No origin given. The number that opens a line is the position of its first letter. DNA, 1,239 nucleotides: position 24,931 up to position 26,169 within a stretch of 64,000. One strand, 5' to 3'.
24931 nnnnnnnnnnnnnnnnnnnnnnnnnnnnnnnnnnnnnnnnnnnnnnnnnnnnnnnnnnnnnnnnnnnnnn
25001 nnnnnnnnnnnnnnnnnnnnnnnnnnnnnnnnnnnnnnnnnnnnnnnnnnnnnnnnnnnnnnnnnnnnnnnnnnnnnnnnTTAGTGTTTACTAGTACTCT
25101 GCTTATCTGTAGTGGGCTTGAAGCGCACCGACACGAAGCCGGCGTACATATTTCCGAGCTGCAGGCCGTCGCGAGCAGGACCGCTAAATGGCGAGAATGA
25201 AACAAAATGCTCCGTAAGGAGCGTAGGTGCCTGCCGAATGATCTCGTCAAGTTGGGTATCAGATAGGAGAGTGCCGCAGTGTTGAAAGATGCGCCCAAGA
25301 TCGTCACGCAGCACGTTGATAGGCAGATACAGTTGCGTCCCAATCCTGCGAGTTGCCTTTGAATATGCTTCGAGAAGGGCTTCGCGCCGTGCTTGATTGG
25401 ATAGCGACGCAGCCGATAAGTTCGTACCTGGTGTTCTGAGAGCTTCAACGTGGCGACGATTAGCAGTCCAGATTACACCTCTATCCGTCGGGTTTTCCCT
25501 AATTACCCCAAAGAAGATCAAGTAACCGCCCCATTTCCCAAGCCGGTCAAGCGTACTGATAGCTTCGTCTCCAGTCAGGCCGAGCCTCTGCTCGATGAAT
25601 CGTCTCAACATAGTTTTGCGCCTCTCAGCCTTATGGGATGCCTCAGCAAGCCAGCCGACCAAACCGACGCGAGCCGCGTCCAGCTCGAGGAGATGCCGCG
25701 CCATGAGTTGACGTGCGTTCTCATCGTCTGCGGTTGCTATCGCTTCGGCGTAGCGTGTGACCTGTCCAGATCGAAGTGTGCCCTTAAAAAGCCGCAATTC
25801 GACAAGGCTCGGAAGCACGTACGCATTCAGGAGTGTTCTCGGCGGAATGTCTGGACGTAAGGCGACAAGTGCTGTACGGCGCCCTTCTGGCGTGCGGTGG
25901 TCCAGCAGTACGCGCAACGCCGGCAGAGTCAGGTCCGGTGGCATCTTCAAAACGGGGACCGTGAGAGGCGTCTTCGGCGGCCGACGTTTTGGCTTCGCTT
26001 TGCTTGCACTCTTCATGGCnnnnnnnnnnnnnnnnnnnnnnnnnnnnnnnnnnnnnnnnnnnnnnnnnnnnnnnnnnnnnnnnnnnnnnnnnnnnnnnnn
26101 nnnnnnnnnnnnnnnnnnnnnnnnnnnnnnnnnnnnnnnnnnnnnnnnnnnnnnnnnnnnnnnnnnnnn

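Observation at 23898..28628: Lower-G+C minus-strand module: MTase, Cas4-like Fe-S PD-(D/E)xK nuclease, unknown protein, AAA-like ATPase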

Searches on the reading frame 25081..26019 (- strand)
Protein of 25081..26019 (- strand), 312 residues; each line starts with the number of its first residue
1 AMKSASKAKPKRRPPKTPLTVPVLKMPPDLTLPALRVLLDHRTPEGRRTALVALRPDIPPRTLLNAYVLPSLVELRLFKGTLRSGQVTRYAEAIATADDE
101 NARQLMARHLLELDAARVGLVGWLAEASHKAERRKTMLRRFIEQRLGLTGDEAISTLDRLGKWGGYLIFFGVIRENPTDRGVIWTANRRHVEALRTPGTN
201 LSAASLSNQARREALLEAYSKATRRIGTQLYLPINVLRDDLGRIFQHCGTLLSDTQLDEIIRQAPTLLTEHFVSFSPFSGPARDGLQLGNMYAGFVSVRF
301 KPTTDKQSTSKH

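Call 3: search_protein_families(library=pfam, proteins=[window:25081-26019:-], max_evalue=1)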
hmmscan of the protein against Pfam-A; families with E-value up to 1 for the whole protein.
window:25081-26019:- (312 aa): 1 family
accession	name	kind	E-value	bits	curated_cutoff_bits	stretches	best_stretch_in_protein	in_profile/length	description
PF09821.14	AAA_assoc_C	-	0.081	14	27.6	1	85-169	34-115/119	C-terminal AAA-associated domain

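Call 4: search_protein_families(library=padloc, proteins=[window:25081-26019:-], max_evalue=1)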
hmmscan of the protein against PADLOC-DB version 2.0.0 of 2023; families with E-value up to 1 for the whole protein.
window:25081-26019:- (312 aa): 0 families

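Call 5: search_protein_families(library=ncbifam, proteins=[window:25081-26019:-], max_evalue=1)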
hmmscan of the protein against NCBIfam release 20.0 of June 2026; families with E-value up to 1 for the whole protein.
window:25081-26019:- (312 aa): 0 families

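Call 30: find_homologous_proteins(query=window:25081-26016:-, max_evalue=0.001)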
Query window:25081-26016:- (311 aa): 27 proteins with E <= 0.001 among 8000 candidates.
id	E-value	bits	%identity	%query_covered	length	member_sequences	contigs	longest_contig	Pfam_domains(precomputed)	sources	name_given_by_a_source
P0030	1.3e-201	686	100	100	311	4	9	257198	-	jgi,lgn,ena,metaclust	metaclust:\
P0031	7.5e-135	467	70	98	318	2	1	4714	-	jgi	-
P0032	1.1e-134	467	71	98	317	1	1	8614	-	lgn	-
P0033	6.9e-100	352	56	94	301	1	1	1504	-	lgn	-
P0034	2.3e-95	338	54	94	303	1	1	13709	-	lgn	-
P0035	7.5e-93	329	56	91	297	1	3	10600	-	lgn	-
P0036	1.0e-92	329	56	91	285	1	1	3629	-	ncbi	-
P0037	1.9e-91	325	56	91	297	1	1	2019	-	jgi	jgi:hypothetical protein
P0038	7.0e-90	320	70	69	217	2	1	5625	-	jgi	jgi:hypothetical protein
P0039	2.8e-89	318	54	91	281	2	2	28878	-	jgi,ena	jgi:hypothetical protein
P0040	3.1e-89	317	55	91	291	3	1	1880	-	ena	-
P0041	5.8e-87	310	54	89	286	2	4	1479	-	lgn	-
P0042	1.0e-86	309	53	91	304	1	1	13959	-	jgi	jgi:hypothetical protein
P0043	4.3e-86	307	52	92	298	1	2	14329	-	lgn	-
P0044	4.7e-86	307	51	94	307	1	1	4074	-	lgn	-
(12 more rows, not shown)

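Call 42: predict_structure(alignment_id=A1)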
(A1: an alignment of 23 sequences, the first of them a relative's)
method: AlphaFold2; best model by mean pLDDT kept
length: 311 residues; sequences in the alignment: 23
mean_pLDDT: 88.6   pTM: 0.83
mean pLDDT of the five models: 88.6, 86.8, 86.8, 86.4, 85.3
residues with pLDDT >= 90: 232; 70-90: 40; 50-70: 30; < 50: 9
segments of 3 or more residues with pLDDT < 50: 10-14
pLDDT, mean of each block of 10 residues (from residue 1): 57 61 96 98 96 96 94 95 94 95 96 94 85 94 93 95 98 93 93 73 84 97 87 94 92 92 96 81 81 93 61 41
secondary structure, 60 per line:
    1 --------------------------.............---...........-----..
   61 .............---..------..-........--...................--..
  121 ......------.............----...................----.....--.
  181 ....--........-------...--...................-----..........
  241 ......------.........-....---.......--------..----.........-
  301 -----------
elements in order: H27-39 H43-53 H59-73 H88-95 H98-116 H119-126 H133-145 H150-168 E173-177 E180-184 H187-194 H207-225 H233-246 H253-261 H263-266 E270-276 E291-299

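Call 44: search_protein_representatives(alignment_id=A1)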
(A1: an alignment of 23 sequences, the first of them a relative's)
Query: 23 sequences, 299 profile positions. Proteins with E-value up to 0.001 (for the whole library): 67; up to 1e-10: 29; up to 1e-30: 13. The best 67 are listed.
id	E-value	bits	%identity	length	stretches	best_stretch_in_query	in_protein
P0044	1.2e-124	432.0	-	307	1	5-295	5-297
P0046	5.1e-122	423.4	-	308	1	5-296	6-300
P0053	5.6e-106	370.7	-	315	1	8-297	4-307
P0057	3.4e-99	348.5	-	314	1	11-291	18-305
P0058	3.1e-96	338.7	-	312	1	5-292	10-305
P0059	6.8e-91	321.2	-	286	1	17-291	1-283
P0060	5.6e-87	308.3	-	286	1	7-293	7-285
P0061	1.4e-73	264.4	-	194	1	97-290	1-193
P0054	1.8e-69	250.8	-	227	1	9-196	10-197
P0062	2.0e-67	244.1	-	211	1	97-293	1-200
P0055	5.6e-55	203.3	-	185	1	112-294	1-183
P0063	3.3e-53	197.5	-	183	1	8-172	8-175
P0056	1.0e-50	189.2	-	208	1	8-191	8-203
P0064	8.8e-27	110.7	-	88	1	215-297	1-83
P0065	1.2e-26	110.2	-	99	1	199-291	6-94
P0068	6.3e-19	84.9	-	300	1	10-295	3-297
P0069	1.1e-16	77.6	-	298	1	9-292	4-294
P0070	2.7e-16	76.3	-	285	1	11-290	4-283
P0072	6.9e-16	74.9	-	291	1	9-291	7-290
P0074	3.1e-15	72.8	-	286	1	11-291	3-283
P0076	6.3e-13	65.2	-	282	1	11-273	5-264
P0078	5.5e-12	62.1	-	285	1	7-291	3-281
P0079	4.7e-11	59.0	-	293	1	12-291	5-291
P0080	1.1e-10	57.8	-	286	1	10-288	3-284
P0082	1.8e-10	57.1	-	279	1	11-289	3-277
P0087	1.2e-08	51.2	-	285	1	12-289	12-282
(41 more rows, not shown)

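Call 45: find_encoding_contigs(protein=P0068, flank=7000, max_places=2)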
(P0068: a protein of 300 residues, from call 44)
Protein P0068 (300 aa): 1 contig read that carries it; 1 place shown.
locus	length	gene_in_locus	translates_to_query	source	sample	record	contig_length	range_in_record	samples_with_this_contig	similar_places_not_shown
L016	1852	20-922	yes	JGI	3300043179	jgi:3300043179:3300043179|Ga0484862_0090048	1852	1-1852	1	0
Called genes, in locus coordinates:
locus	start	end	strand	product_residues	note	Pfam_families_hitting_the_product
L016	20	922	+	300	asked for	-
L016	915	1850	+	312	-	?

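Call 51: list_cluster_members(proteins=[P0069, P0070, P0072, P0074, P0076, P0078, P0079, P0080, P0082, P0087])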
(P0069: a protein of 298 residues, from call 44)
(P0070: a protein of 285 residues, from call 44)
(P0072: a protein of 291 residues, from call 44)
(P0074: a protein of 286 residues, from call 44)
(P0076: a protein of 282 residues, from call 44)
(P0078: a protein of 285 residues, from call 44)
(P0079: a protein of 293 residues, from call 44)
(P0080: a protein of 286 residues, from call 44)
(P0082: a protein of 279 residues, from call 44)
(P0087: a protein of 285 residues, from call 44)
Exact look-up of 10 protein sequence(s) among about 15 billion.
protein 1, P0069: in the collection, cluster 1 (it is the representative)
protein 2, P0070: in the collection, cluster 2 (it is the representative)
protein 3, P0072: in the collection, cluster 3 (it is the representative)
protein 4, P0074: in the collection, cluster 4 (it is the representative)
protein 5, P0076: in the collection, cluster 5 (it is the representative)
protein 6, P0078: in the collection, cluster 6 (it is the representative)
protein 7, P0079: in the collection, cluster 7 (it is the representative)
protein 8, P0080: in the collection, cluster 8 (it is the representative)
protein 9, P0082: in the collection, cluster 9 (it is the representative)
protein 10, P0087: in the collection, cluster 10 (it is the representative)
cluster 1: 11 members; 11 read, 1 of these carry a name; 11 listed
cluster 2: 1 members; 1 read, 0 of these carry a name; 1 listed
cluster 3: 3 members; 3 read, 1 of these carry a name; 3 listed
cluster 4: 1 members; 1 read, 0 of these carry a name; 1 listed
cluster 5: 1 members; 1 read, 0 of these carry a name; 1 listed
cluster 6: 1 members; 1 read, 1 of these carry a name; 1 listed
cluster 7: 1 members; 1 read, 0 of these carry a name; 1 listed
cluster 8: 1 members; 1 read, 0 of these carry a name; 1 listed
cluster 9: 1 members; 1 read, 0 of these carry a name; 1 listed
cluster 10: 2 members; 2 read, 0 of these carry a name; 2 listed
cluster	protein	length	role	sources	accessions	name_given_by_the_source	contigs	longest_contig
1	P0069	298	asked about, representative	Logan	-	-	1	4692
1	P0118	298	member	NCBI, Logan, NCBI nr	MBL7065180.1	MAG: hypothetical protein ISS49_13385 [Anaerolineae bacterium] | hypothetical protein [Anaerolineae bacterium]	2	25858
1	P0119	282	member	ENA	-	-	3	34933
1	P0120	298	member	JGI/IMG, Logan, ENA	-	-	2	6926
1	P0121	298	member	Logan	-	-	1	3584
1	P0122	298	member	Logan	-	-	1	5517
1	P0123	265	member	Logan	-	-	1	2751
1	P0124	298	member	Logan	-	-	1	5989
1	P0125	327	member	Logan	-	-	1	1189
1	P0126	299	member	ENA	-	-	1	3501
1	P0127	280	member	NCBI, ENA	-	-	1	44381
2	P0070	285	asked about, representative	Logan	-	-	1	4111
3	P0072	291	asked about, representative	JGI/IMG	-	hypothetical protein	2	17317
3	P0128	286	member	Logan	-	-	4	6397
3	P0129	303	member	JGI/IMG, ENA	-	-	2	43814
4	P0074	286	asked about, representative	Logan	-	-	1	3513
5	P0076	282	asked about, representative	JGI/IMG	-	-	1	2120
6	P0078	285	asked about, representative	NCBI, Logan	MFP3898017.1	MAG: hypothetical protein ACLFVD_01725 [Dehalococcoidia bacterium]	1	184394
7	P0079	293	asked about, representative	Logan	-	-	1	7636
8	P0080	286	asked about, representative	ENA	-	-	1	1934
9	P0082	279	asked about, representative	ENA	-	-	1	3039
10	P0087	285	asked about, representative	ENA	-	-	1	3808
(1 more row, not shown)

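Call 52: find_encoding_contigs(protein=P0078, flank=8000, max_places=1)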
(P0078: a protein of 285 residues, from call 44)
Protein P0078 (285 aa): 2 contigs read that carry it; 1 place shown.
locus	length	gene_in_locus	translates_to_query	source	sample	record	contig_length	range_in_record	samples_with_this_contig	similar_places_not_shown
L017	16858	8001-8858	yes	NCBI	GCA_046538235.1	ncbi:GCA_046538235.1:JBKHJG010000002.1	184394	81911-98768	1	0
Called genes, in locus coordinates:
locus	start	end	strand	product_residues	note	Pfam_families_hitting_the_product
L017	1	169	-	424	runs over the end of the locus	PF00109:ketoacyl-synt, PF00108:Thiolase_N (weak), PF02801:Ketoacyl-synt_C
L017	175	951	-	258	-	PF00106:adh_short, PF08659:KR, PF13561:adh_short_C2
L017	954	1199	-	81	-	PF00550:PP-binding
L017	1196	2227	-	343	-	PF02504:FA_synthesis, PF01515:PTA_PTB (weak)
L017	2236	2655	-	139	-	PF01575:MaoC_dehydratas, PF13452:FAS1_DH_region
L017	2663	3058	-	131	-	-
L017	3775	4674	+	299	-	-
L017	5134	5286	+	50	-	-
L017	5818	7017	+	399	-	-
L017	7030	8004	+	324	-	PF06023:Csa1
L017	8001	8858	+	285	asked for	-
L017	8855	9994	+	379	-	PF13401:AAA_22 (faint), PF10923:BrxC_BrxD (weak)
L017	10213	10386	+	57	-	-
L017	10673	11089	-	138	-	PF02310:B12-binding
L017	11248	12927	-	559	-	PF01642:MM_CoA_mutase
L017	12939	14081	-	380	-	PF02771:Acyl-CoA_dh_N, PF02770:Acyl-CoA_dh_M, PF00441:Acyl-CoA_dh_1, PF08028:Acyl-CoA_dh_2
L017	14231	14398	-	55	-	-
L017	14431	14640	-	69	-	-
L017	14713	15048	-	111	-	-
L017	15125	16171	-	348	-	PF01073:3Beta_HSD, PF01370:Epimerase, PF02719:Polysacc_synt_2, PF04321:RmlD_sub_bind (faint), PF05368:NmrA, PF16363:GDP_Man_Dehyd, PF13460:NAD_binding_10, PF07993:NAD_binding_4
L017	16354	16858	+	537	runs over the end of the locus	PF01019:G_glu_transpept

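Call 53: find_encoding_contigs(protein=P0118, flank=8000, max_places=1)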
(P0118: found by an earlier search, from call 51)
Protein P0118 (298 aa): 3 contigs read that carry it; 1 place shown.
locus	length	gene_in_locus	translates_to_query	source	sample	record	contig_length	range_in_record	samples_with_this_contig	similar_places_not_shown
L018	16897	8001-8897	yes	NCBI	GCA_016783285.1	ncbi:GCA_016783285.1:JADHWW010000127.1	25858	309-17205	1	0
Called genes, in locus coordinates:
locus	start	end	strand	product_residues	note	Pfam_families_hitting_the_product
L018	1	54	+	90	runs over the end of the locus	PF05973:Gp49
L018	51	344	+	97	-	PF13560:HTH_31, PF01381:HTH_3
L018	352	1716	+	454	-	PF09861:Lar_N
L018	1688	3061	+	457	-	PF03446:NAD_binding_2, PF00393:6PGD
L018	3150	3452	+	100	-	PF02604:PhdYeFM_antitox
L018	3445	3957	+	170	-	PF13470:PIN_3 (weak)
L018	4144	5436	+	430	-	PF00365:PFK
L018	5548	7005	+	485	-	PF01555:N6_N4_Mtase (faint)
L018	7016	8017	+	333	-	PF06023:Csa1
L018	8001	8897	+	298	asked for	-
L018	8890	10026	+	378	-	-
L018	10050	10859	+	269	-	PF01261:AP_endonuc_2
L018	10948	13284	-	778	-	PF01841:Transglut_core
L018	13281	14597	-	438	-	PF01882:DUF58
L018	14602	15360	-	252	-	PF01135:PCMT (weak), PF05175:MTS (weak), PF13489:Methyltransf_23, PF13847:Methyltransf_31, PF08241:Methyltransf_11, PF08242:Methyltransf_12, PF13649:Methyltransf_25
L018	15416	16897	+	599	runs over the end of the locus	PF01019:G_glu_transpept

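Call 54: find_encoding_contigs(protein=P0072, flank=8000, max_places=1)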
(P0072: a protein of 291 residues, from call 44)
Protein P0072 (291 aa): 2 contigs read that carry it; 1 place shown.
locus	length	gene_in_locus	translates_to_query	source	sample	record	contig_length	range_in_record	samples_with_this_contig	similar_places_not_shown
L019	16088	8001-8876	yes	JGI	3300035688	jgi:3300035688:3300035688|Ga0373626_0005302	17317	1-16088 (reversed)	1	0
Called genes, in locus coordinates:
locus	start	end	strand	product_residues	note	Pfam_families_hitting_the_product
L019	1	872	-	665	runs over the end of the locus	PF18998:Flg_new_2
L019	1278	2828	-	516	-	PF18731:HEPN_Swt1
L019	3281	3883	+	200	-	-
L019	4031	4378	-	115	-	-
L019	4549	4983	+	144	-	-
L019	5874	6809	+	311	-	-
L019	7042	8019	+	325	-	PF06023:Csa1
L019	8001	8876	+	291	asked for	-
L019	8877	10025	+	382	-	PF13191:AAA_16 (faint), PF13401:AAA_22 (weak), PF10923:BrxC_BrxD (weak)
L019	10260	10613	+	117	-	-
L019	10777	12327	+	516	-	PF12161:HsdM_N, PF02384:N6_Mtase, PF05175:MTS (weak)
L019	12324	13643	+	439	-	PF01420:Methylase_S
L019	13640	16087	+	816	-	?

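Call 56: search_protein_families(library=pfam, proteins=[L017:5818-7017:+, L019:5874-6809:+, L018:5548-7005:+, L017:3775-4674:+, L019:10260-10613:+], max_evalue=0.1)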
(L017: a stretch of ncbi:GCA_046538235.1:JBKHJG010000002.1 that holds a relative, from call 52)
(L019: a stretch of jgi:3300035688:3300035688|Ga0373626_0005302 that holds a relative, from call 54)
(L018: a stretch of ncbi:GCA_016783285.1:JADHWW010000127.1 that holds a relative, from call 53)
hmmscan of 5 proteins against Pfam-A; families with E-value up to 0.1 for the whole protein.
L017:5818-7017:+ (399 aa): 2 families
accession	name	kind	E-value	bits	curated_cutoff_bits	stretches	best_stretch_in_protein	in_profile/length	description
PF01555.25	N6_N4_Mtase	-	0.013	15.9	26.7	1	207-381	1-110/221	DNA methylase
PF08241.18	Methyltransf_11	-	0.087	13.9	21.2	0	286-314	67-95/95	Methyltransferase domain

L019:5874-6809:+ (311 aa): 1 family
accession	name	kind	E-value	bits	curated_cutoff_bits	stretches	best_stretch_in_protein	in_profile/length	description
PF01555.25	N6_N4_Mtase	-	0.0097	16.3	26.7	1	141-264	2-65/221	DNA methylase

L018:5548-7005:+ (485 aa): 8 families
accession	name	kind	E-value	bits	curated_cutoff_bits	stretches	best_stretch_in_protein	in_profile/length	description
PF01555.25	N6_N4_Mtase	-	2.2e-10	41.3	26.7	2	314-455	3-78/221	DNA methylase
PF08241.18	Methyltransf_11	-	0.0066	17.5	21.2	1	398-420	72-94/95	Methyltransferase domain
PF02475.24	TRM5-TYW2_MTfase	-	0.0074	16.7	28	1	78-119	32-72/164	TRM5/TYW2 methyltransferase domain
PF13847.12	Methyltransf_31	-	0.016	15.4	27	0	397-422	85-110/145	Methyltransferase domain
PF13649.12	Methyltransf_25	-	0.052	14.7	27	0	401-417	81-97/97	Methyltransferase domain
PF01170.24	UPF0020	-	0.091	12.9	22.3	0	62-102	8-48/197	RMKL-like, methyltransferase domain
PF13489.12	Methyltransf_23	-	0.092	12.9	27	0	56-137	2-77/164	Methyltransferase domain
PF01209.24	Ubie_methyltran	-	0.097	12.4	20.1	0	397-421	127-151/233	ubiE/COQ5 methyltransferase family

L017:3775-4674:+ (299 aa): 8 families
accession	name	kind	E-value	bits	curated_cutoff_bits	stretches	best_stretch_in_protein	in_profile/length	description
PF12799.13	LRR_4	-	8.5e-39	131.1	27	6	176-216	2-43/44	Leucine Rich repeats (2 copies)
PF13855.12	LRR_8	-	4.6e-23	81.2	27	4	176-231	2-61/61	Leucine rich repeat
PF00560.39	LRR_1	-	3.3e-09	35.5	20.6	0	154-170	1-17/23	Leucine Rich Repeat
PF23952.1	LRR_EndoS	-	4.7e-07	30.5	27.9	0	159-248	29-113/116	Endo-beta-N-acetylglucosaminidase EndoS LRR domain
PF13516.12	LRR_6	-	7.3e-06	26.1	23.4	0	197-211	3-17/24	Leucine Rich repeat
PF23598.1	LRR_14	-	1.4e-05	24.5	40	1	68-204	3-146/353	Leucine-rich repeat region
PF14580.12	LRR_9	-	2.2e-05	24.5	30.5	1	156-232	45-126/175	Leucine-rich repeat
PF23211.1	LRR_LRWD1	-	0.00039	20.6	28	1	132-211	22-100/190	Leucine-rich repeat and WD repeat-containing protein 1, LRR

L019:10260-10613:+ (117 aa): 0 families

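Call 84: fold_search(model_id=the predicted structure, library=pdb)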
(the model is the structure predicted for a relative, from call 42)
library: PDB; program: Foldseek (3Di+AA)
matches with E <= 10: 606; with E <= 0.001: 1
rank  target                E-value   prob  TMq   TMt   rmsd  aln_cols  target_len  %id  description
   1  8iue_P                5.7e-04  0.96  0.22  0.23  18.2       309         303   10  RNA polymerase III pre-initiation complex melting complex 1 (released 2023-05-24)
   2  8j3i                  1.1e-02  0.96  0.24  0.22  10.5       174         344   13  Crystal structure of (S)-scoulerine 9-O-methyltransferase from Coptis chinensis (released 2024-10-23)
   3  9zd6_B                5.8e-02  0.69  0.20  0.17  15.3       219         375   12  Bacterial interstrand DNA crosslink glycosylase AlkX/YcaQ bound to DNA (released 2026-01-14)
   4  5uj7_A                7.6e-02  0.87  0.22  0.20  14.9       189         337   13  Structure of the active form of human Origin Recognition Complex ATPase motor module, complex subunitS 1, 4, 5 (released 2017-02-08)
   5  5ujm_A                7.6e-02  0.87  0.22  0.20  14.9       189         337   13  Structure of the active form of human Origin Recognition Complex and its ATPase motor module (released 2017-02-08)
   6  6neh_A                7.6e-02  0.69  0.24  0.22  11.0       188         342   11  N191D, F205S mutant of scoulerine 9-O-methyltransferase from Thalictrum flavum complexed with (13aS)-3,10-dimethoxy-5, (released 2019-12-18)
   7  5afq_A                7.6e-02  0.15  0.16  0.12  17.9       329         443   13  Crystal structure of RPC62 - RPC32 beta (released 2015-10-07)
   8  8e4y                  8.4e-02  0.25  0.19  0.12  14.1       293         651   10  Cryo-EM structure of human glycerol-3-phosphate acyltransferase 1 (GPAT1) in complex with 2-oxohexadecyl-CoA (released 2022-12-21)
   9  8s0e_A                9.4e-02  0.80  0.21  0.19  15.8       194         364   11  H. sapiens OCCM bound to double stranded DNA (released 2024-10-02)
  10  6nej_A                9.9e-02  0.51  0.20  0.19  10.5       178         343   11  scoulerine 9-O-methyltransferase from Thalictrum flavum complexed (13aS)-3,10-dimethoxy-5,8,13,13a-tetrahydro-6H-isoqu (released 2019-12-18)
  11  7dg2_C                9.9e-02  0.47  0.18  0.25  15.9       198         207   10  Nse1-Nse3-Nse4 complex (released 2021-05-26)
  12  7jpo_A                1.2e-01  0.75  0.21  0.19  15.6       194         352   13  ORC-O1AAA: Human Origin Recognition Complex (ORC) with dynamic/unresolved ORC2 WH (released 2020-09-02)
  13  6neg_A                1.2e-01  0.60  0.23  0.21  10.4       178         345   11  N191D, F205S mutant of scoulerine-9-O methyltransferase from Thalictrum flavum complexed with S-ADENOSYL-L-HOMOCYSTEIN (released 2019-12-18)
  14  6wjh_B                1.2e-01  0.28  0.17  0.22  15.7       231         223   10  Crystal structure of MAGE-A11 bound to the PCF11 degron (released 2020-10-14)
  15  8uuc_A                1.2e-01  0.14  0.16  0.17  18.3       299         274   11  Crystal structure of a bacterial clusterless MutYX bound to an Abasic site analog (THF) opposite d(8-oxo-G) (released 2025-01-22)
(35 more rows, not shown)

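Call 88: search_dna_similar(query=window:25081-26016:-, collection=plasmids, mode=protein, max_evalue=0.001, max_rows=15)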
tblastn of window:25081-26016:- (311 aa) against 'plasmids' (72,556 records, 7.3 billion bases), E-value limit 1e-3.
No match.

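Call 89: search_dna_similar(query=window:25081-26016:-, collection=phages, mode=protein, max_evalue=0.001, max_rows=10)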
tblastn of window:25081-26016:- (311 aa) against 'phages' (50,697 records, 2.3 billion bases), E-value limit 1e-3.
No match.

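Call 90: find_related_loci(query=A1, collection=metagenome_contigs, flank=7000)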
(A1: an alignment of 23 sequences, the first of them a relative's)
Query A1 (311 aa) in metagenome_contigs; peptide patterns used: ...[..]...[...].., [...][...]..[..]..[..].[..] (x = any residue, [..] = any of these).
38 stretches matched a pattern; 8 encode a relative of the query (tblastn E <= 1e-3); 8 distinct loci.
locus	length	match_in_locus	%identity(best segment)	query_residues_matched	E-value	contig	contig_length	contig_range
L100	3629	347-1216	56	20-308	5e-104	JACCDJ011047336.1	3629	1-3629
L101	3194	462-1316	55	20-307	8e-101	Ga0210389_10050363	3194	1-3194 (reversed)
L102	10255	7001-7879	51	21-310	2e-84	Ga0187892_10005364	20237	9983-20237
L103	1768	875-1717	52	19-297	9e-86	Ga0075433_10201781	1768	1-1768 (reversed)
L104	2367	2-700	57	70-301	1e-82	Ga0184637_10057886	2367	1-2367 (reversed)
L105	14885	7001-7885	47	11-298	3e-67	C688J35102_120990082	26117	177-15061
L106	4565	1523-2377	26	20-297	3e-13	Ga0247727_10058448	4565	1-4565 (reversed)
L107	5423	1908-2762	24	19-298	2e-12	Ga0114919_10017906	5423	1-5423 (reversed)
